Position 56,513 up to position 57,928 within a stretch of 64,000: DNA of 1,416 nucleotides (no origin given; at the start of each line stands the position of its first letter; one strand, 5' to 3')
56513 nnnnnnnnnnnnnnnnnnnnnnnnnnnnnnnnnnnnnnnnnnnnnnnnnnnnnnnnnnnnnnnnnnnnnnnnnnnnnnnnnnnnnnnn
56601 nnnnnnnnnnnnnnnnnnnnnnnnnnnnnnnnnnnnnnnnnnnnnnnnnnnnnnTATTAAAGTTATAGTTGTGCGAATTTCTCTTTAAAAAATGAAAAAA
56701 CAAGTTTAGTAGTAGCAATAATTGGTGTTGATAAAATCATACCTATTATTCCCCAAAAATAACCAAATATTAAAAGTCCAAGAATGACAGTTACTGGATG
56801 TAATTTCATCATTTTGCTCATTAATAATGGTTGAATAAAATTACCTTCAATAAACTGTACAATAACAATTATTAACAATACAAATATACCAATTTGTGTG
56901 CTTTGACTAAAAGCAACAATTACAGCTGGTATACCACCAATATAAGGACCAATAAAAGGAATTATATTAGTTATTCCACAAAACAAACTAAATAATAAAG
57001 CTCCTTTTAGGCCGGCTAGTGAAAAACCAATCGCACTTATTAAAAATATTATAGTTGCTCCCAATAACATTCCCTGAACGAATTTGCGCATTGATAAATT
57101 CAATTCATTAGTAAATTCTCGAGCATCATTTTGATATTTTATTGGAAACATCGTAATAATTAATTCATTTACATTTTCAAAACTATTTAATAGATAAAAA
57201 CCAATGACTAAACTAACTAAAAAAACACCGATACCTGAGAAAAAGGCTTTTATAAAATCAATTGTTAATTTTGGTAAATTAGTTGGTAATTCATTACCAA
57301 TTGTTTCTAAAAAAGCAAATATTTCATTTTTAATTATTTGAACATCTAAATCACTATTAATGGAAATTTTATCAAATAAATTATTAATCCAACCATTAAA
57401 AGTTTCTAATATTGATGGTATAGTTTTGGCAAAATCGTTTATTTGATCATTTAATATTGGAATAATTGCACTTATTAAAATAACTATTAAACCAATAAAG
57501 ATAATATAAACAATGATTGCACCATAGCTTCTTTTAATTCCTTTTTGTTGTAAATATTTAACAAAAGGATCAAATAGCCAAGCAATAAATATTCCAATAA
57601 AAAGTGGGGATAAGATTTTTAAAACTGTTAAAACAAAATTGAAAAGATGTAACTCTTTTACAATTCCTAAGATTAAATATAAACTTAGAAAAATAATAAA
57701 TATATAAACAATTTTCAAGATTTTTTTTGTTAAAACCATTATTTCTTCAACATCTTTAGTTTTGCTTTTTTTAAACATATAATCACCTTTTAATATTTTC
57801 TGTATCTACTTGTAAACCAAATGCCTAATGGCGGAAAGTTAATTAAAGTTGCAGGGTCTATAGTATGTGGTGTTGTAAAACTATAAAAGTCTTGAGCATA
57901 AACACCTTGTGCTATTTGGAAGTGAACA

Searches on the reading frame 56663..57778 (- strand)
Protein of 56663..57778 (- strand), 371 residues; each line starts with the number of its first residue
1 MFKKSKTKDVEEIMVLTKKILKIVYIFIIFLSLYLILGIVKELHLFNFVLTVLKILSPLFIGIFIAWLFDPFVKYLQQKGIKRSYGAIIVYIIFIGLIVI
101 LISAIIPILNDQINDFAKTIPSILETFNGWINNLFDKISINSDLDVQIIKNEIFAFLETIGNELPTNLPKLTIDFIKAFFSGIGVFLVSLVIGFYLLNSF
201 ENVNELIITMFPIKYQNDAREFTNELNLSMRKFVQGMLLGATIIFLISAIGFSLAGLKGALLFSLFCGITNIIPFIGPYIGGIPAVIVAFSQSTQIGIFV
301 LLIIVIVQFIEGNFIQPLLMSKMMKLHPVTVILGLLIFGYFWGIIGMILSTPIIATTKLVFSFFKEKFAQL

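Call 81: search_protein_families(library=pfam, proteins=[window:56663-57778:-], max_evalue=0.001)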
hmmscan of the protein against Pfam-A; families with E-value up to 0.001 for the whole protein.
window:56663-57778:- (371 aa): 1 family
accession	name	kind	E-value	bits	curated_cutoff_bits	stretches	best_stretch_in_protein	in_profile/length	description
PF01594.21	AI-2E_transport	-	1.7e-61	208.7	34.3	1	28-360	6-322/327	AI-2E family transporter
